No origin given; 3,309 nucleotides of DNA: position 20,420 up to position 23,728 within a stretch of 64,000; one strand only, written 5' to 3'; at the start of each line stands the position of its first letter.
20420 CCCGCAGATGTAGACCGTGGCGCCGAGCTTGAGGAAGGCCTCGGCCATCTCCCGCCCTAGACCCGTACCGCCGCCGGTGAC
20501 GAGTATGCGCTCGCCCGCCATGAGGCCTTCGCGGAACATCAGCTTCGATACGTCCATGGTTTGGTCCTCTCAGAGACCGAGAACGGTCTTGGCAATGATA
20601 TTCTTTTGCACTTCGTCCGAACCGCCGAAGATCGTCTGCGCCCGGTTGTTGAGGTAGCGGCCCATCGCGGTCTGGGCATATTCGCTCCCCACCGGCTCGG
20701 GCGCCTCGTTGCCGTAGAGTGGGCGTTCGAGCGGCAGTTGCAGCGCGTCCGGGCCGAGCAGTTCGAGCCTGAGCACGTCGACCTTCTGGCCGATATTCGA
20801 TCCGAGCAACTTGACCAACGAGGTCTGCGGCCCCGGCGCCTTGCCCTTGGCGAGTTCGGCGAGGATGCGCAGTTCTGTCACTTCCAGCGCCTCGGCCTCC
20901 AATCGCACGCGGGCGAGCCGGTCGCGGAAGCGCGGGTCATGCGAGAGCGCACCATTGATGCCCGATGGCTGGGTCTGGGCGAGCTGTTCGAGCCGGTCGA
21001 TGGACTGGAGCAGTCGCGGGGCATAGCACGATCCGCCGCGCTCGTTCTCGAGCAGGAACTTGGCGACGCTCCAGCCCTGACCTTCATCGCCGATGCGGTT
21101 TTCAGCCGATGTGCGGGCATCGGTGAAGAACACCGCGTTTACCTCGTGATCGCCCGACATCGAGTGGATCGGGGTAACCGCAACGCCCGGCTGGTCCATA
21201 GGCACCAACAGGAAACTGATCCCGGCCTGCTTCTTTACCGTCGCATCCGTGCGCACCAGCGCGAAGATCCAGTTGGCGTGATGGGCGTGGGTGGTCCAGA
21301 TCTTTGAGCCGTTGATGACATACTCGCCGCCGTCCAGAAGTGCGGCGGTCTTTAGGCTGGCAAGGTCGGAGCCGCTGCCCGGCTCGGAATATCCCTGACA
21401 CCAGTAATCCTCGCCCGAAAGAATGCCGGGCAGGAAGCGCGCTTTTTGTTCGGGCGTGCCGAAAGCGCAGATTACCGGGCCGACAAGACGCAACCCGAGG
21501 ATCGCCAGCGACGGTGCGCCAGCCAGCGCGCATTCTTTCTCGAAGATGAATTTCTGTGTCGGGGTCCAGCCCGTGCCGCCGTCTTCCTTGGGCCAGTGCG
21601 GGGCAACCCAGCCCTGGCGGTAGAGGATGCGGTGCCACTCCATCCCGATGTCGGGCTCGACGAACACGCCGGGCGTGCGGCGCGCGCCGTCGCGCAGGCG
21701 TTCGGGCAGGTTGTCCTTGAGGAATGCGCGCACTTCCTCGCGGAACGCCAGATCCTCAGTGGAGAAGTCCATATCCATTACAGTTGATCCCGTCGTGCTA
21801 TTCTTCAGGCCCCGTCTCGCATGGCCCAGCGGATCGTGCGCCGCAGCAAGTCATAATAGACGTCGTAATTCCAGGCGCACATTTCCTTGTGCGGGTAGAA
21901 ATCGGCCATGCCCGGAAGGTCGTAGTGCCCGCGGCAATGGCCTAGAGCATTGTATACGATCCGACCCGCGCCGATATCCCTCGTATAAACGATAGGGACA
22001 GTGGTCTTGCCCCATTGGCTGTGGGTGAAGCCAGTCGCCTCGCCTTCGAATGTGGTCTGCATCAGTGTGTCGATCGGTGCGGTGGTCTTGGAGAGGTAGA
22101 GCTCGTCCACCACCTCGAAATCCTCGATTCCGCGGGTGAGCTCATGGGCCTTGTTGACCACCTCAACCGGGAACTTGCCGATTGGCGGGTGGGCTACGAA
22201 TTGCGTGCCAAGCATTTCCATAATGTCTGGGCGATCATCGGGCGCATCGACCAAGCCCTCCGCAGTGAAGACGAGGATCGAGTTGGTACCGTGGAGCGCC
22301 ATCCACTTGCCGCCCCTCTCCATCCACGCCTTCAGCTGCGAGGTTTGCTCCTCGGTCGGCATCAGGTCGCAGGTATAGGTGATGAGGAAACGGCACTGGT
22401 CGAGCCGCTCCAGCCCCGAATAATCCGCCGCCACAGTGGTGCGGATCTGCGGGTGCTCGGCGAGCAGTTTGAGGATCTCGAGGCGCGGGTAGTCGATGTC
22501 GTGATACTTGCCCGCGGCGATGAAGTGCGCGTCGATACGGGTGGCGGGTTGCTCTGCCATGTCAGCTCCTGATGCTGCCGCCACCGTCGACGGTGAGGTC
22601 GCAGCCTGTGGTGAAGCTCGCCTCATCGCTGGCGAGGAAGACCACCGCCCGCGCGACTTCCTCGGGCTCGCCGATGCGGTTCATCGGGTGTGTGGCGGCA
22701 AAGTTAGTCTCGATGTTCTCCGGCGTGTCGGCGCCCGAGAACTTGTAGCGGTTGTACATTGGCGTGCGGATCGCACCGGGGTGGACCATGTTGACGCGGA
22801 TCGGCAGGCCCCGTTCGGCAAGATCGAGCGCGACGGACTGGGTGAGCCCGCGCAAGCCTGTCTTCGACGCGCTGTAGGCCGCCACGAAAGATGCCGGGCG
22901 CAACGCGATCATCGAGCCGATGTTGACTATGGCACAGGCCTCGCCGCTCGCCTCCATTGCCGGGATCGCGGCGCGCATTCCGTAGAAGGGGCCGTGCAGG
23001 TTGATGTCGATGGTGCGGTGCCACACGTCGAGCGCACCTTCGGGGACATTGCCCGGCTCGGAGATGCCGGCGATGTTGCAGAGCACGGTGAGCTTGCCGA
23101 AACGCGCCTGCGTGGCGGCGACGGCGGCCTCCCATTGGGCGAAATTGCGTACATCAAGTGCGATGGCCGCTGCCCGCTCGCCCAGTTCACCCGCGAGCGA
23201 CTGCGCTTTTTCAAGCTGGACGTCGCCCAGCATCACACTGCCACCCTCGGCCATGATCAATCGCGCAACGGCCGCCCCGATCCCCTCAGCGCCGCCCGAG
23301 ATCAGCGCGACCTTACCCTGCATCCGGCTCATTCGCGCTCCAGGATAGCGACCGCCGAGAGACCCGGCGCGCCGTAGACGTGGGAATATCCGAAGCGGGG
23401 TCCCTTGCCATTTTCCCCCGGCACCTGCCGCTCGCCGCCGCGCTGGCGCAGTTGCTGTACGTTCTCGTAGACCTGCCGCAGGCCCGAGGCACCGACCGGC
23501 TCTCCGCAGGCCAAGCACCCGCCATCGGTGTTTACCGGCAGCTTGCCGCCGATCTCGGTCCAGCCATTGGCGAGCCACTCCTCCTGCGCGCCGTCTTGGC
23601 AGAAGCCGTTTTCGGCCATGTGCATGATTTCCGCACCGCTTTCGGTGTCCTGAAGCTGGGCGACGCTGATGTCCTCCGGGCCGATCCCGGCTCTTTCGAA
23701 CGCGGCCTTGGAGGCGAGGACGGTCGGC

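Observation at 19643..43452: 27-gene redox and lipid-oxidation island with no recognisable regulator, transporter, CoA ligase, hydratase or P450 redox partner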

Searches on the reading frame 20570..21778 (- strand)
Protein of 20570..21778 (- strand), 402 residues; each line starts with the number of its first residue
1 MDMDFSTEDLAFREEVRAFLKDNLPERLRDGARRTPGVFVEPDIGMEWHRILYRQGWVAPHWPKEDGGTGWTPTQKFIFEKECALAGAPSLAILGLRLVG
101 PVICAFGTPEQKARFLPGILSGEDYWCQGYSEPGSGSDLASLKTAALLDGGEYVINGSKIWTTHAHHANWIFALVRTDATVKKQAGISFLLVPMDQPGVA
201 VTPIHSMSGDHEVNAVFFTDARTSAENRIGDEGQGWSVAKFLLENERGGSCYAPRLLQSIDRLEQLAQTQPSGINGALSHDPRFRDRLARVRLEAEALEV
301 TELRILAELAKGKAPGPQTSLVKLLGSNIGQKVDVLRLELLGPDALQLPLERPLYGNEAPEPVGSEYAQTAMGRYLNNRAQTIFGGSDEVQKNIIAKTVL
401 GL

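Call 5: search_protein_families(library=pfam, proteins=[window:20570-21778:-], max_evalue=0.001)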
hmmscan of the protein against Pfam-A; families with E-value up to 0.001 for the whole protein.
window:20570-21778:- (402 aa): 3 families
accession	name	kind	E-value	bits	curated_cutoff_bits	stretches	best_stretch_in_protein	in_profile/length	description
PF02770.24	Acyl-CoA_dh_M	-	1.1e-21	77.3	33.3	1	127-211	1-85/97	Acyl-CoA dehydrogenase, middle domain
PF02771.21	Acyl-CoA_dh_N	-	8e-17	62.1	22.9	1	7-123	2-113/113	Acyl-CoA dehydrogenase, N-terminal domain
PF00441.29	Acyl-CoA_dh_1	-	4.4e-15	56.6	22.4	1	233-399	1-149/150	Acyl-CoA dehydrogenase, C-terminal domain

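Call 45: search_solved_structures(query=window:20570-21778:-, max_evalue=1e-25)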
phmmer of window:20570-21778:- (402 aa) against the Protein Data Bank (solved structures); distinct sequences matched with E-value up to 1e-25: 7.
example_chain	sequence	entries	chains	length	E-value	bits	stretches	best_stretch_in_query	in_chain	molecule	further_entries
4x28_A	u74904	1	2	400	1.9e-56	195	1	5-346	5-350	Acyl-CoA dehydrogenase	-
6wy9_A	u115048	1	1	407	2e-45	158.7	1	12-337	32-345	Acyl-CoA dehydrogenase domain protein Tcur3483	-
6wy8_B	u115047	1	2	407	2.3e-45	158.5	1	12-336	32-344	Acyl-CoA dehydrogenase domain protein Tcur3483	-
8hk0_A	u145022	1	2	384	7.1e-34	120.6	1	4-313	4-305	Acyl-CoA dehydrogenase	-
3nf4_A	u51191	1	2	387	1.4e-31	113.1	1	61-341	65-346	acyl-CoA dehydrogenase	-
4u83_A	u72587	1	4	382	4.8e-29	104.7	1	13-342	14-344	Acyl-CoA dehydrogenase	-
2pg0_A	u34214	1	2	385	3.6e-27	98.6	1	53-340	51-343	Acyl-CoA dehydrogenase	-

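Call 53: search_protein_families(library=ncbifam, proteins=[window:20570-21778:-], max_evalue=0.00001)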
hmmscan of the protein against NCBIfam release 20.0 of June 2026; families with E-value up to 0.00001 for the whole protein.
window:20570-21778:- (402 aa): 17 families
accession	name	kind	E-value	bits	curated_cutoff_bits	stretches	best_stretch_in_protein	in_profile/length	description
TIGR03204.1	pimC_large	equivalog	1.8e-117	392.6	623.85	1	2-402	1-395/395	pimeloyl-CoA dehydrogenase large subunit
NF042972.1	AcrlCoAredClosAcrC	equivalog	2.4e-30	105.5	640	1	1-249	1-244/378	acryloyl-CoA reductase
NF043006.1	CyhCrbnylCoADH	equivalog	7.9e-23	81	650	1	46-239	38-233/380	cyclohexane-1-carbonyl-CoA dehydrogenase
TIGR03207.1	cyc_hxne_CoA_dh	equivalog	1e-22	80.4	575.35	1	54-236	43-227/372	cyclohexanecarboxyl-CoA dehydrogenase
NF045652.1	ProlPCPDhRedW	equivalog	3.7e-22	78.7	650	1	50-397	38-371/376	L-prolyl-[peptidyl-carrier protein] dehydrogenase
NF053553.1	prodigi_MBC_PigA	equivalog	1.2e-19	70.8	500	1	103-262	100-258/381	prodigiosin MBC biosynthesis dehydrogenase PigA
NF008997.0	PRK12341.1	equivalog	1.4e-19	70.5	537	1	47-239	41-234/382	acyl-CoA dehydrogenase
NF058590.1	AcCoDHFadEBacil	equivalog_domain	8.9e-18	64.1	600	1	63-242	73-252/586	acyl-CoA dehydrogenase FadE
NF045552.1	GlutCoADH_Des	equivalog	4e-16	59.2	470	1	77-239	71-236/387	glutaryl-CoA dehydrogenase Acd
TIGR03203.1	pimD_small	equivalog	3.9e-13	49.3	652.7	1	2-251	1-244/378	pimeloyl-CoA dehydrogenase small subunit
NF002885.1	PRK03354.1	equivalog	3.3e-12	46.1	540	1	82-247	76-239/378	crotonobetainyl-CoA dehydrogenase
NF042439.1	SulpropCoADesulf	equivalog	5.5e-12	45.1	600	1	102-207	85-190/379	3-sulfinopropanoyl-CoA desulfinase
NF052270.1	Staph_DH_FadE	equivalog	2.2e-11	43.1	600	1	106-206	120-217/400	acyl-CoA dehydrogenase FadE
NF049984.1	Rv1679_FadE16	equivalog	1.6e-10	40.8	600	1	56-238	37-218/371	Rv1679 family acyl-CoA dehydrogenase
NF007000.1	PRK09463.1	subfamily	4.9e-08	31.8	600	1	46-209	76-255/726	acyl-CoA dehydrogenase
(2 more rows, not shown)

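Call 69: search_dna_similar(query=window:20570-21778:-, collection=plasmids, mode=protein, max_evalue=1e-60, max_rows=25)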
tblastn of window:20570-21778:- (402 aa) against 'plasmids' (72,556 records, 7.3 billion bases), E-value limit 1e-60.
Records with a match: 221; places in all: 315; records where one place covers at least 80% of the query: 221.
Best place of each record, by identity: 60-80% 7; <60% 214.
By first word of the organism name: Pseudosulfitobacter 21; Sphingobium 18; Sulfitobacter 17; Rhodococcus 15; Novosphingobium 14; Roseomonas 13; Paracoccus 11; Variovorax 10; Cupriavidus 8; Neorhizobium 7; and 44 more.
By predicted mobility (MOB-suite, as given by PLSDB): non-mobilizable 144; conjugative 45; mobilizable 32.
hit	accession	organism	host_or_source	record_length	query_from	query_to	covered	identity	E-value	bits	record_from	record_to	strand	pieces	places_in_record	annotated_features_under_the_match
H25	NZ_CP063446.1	Novosphingobium sp. ES2-1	mixed culture,activated sludge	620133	1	402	100%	63.9%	8e-171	536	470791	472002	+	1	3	acyl-CoA dehydrogenase family protein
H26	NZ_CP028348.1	Novosphingobium sp. THN1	cell culture,surface water of Lake Taihu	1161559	1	402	100%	63.9%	1e-169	533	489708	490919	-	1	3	record has no annotation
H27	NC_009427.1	Novosphingobium aromaticivorans DSM 12444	-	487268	1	402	100%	62.6%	2e-164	518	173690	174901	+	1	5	acyl-CoA dehydrogenase family protein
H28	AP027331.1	Sphingobium sp. TomTYG65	-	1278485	1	402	100%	61.7%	6e-160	505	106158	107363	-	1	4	acyl-CoA dehydrogenase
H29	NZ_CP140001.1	Novosphingobium capsulatum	-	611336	1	402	100%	60.8%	5e-162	511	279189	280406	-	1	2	acyl-CoA dehydrogenase family protein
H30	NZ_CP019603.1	Croceicoccus marinus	-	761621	1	402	100%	60.2%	8e-163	513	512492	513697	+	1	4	acyl-CoA dehydrogenase family protein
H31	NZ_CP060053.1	Croceicoccus marinus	prokaryote,marine sediment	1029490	1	402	100%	60.2%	8e-163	513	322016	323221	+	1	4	none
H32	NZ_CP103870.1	Novosphingobium humi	pure culture,soil biofilm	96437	1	402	100%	59.5%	4e-157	497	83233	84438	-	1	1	acyl-CoA dehydrogenase family protein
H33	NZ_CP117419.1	Novosphingobium humi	Single cell,Soil from military shooting ...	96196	1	402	100%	59.5%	1e-148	473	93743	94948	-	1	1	acyl-CoA dehydrogenase family protein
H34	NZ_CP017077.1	Novosphingobium resinovorum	single cell,soil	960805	1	402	100%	55.0%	3e-134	431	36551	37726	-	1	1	acyl-CoA dehydrogenase family protein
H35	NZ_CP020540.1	Sphingobium herbicidovorans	cell culture,soil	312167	1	402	100%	53.4%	1e-128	415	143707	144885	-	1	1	acyl-CoA dehydrogenase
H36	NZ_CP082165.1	Bradyrhizobium sp. 186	Acmispon strigosus,cell culture,root ...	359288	1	402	100%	50.1%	1e-115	377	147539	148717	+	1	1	acyl-CoA dehydrogenase family protein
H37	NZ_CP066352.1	Bradyrhizobium japonicum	Glycine max,DNA isolated from pure ...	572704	1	402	100%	49.4%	7e-117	381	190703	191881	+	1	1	acyl-CoA dehydrogenase family protein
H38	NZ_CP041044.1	Paracoccus sp. AK26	pure culture,Hexachlorocyclohexane ...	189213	1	402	100%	49.0%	5e-114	373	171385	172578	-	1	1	acyl-CoA dehydrogenase family protein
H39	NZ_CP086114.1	Skermanella rosea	single cell,hydrocarbon-contaminated ...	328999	1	402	100%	48.8%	8e-116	378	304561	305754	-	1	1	acyl-CoA dehydrogenase family protein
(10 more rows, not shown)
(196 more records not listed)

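Call 72: get_annotated_region(hit=H27, flank=15000)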
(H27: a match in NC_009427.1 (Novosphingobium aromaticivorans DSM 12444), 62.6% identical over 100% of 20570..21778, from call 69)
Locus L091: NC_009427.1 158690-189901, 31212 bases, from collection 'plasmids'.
description: Novosphingobium aromaticivorans DSM 12444 plasmid pNL2, complete sequence
organism: Novosphingobium aromaticivorans DSM 12444 (NCBI taxid 279238)
taxonomy: Bacteria; Pseudomonadota; Alphaproteobacteria; Sphingomonadales; Sphingomonadaceae; Novosphingobium; Novosphingobium aromaticivorans; Novosphingobium aromaticivorans DSM 12444
host: -; source: -; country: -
typing (MOB-suite, as given by PLSDB): non-mobilizable; replicon rep_cluster_531,rep_cluster_545
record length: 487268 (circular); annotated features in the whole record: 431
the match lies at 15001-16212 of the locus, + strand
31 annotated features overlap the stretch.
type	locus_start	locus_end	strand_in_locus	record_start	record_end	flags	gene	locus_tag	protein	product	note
CDS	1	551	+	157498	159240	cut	-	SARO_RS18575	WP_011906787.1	FAD-dependent oxidoreductase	-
CDS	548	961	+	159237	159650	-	-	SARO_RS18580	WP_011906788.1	hypothetical protein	-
CDS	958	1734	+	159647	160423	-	-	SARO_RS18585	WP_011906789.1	glucose 1-dehydrogenase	-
CDS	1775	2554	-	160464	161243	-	-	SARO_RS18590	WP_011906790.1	SDR family oxidoreductase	-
CDS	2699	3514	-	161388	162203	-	-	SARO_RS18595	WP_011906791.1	glucose 1-dehydrogenase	-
CDS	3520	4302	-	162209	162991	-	-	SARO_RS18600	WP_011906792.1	SDR family oxidoreductase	-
CDS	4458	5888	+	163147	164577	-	-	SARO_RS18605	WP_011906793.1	aromatic ring-hydroxylating dioxygenase subunit alpha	-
CDS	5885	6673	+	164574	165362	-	-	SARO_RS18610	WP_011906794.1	ThuA domain-containing protein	-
CDS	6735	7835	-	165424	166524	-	-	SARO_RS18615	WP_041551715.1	acyl-CoA dehydrogenase family protein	-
CDS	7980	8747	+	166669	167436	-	-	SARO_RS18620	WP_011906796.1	LuxR C-terminal-related transcriptional regulator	GO:0006355 - regulation of DNA-templated transcription [Evidence IEA]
CDS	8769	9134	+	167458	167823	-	-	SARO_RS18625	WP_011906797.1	poly(R)-hydroxyalkanoic acid synthase subunit PhaE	-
CDS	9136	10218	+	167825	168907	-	-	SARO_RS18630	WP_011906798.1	alpha/beta fold hydrolase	-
CDS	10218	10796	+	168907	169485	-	-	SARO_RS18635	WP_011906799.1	GNAT family N-acetyltransferase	-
CDS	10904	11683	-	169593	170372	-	-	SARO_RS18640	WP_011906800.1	alpha/beta fold hydrolase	-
CDS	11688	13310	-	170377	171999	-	-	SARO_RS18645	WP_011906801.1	GMC family oxidoreductase N-terminal domain-containing protein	-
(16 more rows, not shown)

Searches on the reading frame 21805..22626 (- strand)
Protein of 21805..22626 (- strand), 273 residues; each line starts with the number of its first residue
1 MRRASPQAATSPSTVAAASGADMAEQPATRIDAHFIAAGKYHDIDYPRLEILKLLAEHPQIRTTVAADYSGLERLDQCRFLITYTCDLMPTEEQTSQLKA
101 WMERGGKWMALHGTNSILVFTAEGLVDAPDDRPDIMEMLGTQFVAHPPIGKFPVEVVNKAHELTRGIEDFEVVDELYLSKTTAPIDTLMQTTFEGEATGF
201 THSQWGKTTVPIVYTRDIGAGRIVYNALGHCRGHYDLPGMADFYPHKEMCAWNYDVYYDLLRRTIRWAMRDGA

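Call 5: search_protein_families(library=pfam, proteins=[window:21805-22626:-], max_evalue=0.001)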
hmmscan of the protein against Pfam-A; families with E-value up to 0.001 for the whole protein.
window:21805-22626:- (273 aa): 1 family
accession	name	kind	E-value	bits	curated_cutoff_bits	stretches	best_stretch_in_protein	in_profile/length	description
PF06283.17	ThuA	-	3.2e-21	77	33.4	1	55-238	27-196/209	Trehalose utilisation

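Call 18: search_protein_families(library=ncbifam, proteins=[window:21805-22626:-], max_evalue=0.00001)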
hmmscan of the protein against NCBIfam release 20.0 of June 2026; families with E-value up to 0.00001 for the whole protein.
window:21805-22626:- (273 aa): 0 families

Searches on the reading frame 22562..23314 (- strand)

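Call 53: search_protein_families(library=ncbifam, proteins=[window:22562-23314:-], max_evalue=0.00001)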
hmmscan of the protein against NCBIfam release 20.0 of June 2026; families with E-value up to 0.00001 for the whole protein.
window:22562-23314:- (250 aa): 212 families (the best 25 are shown)
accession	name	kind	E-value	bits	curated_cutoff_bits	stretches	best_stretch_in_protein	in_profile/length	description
NF004791.0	PRK06138.1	equivalog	2.5e-65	220.3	312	1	1-248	6-251/252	SDR family oxidoreductase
NF053702.1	TrHdxCHCADhChcB1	equivalog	5.4e-64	215.9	400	1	1-246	5-240/250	trans-4-hydroxycyclohexanecarboxylate dehydrogenase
NF005559.1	PRK07231.1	subfamily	1.9e-62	211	215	1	1-246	5-247/249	glucose 1-dehydrogenase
NF005473.0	PRK07069.1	equivalog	7.6e-58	196.1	339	1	1-245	11-258/262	SDR family oxidoreductase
NF052562.1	RADHDNL4305835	equivalog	5e-57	193.2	400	1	1-245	8-248/252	NADP-dependent (R)-specific alcohol dehydrogenase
NF052558.1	MBtsdlDhBudC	equivalog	1.5e-56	191.8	270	1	1-247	4-242/250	meso-2,3-butanediol dehydrogenase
NF004198.0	PRK05653.1-3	equivalog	1e-53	182.3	296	1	1-246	8-246/248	3-oxoacyl-ACP reductase FabG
NF005067.0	PRK06484.1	equivalog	1.3e-53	182.4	713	1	2-245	275-510/524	short chain dehydrogenase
NF005469.0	PRK07063.1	equivalog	2.1e-52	178.2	306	1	1-247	8-255/260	SDR family oxidoreductase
TIGR03971.1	SDR_subfam_1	subfamily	2.9e-52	177.7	300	1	1-247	4-269/271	mycofactocin-coupled SDR family oxidoreductase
NF004818.0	PRK06172.1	equivalog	4.5e-52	176.9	336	1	1-245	8-249/253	SDR family oxidoreductase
NF005681.0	PRK07478.1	subfamily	2.7e-51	174.4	267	1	1-249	7-252/254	SDR family oxidoreductase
NF009466.0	PRK12826.1-2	subfamily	1e-50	172.5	222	1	2-247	5-245/248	3-oxoacyl-ACP reductase FabG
NF004847.0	PRK06198.1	subfamily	3.4e-50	170.8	240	1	1-240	8-249/269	oxidoreductase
NF005007.0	PRK06398.1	equivalog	2.1e-49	168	341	1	1-248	8-247/259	aldose dehydrogenase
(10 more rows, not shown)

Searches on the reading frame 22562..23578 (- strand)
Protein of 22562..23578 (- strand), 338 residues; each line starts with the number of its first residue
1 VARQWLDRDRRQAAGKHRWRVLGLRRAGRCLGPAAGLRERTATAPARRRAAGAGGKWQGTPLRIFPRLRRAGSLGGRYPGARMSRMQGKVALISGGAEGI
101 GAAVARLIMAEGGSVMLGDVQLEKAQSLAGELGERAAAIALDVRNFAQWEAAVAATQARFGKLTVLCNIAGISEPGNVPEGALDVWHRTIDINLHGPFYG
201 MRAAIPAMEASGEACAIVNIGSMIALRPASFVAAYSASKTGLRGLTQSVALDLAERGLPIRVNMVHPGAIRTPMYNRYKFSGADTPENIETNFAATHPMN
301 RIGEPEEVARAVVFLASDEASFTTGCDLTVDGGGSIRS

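Call 5: search_protein_families(library=pfam, proteins=[window:22562-23578:-], max_evalue=0.001)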
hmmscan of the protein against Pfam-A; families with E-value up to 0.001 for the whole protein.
window:22562-23578:- (338 aa): 4 families
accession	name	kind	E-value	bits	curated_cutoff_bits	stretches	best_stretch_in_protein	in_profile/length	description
PF13561.12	adh_short_C2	-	1.5e-58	198.7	27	1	97-333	3-234/236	Enoyl-(Acyl carrier protein) reductase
PF00106.31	adh_short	-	1.5e-49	168.6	26.6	1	89-276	1-188/195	short chain dehydrogenase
PF23441.1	SDR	-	1.3e-07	31.7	27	1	192-333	121-254/258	SDR-like rossmann domain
PF08659.16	KR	-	0.00015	22.1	22.6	1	91-196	3-115/180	KR domain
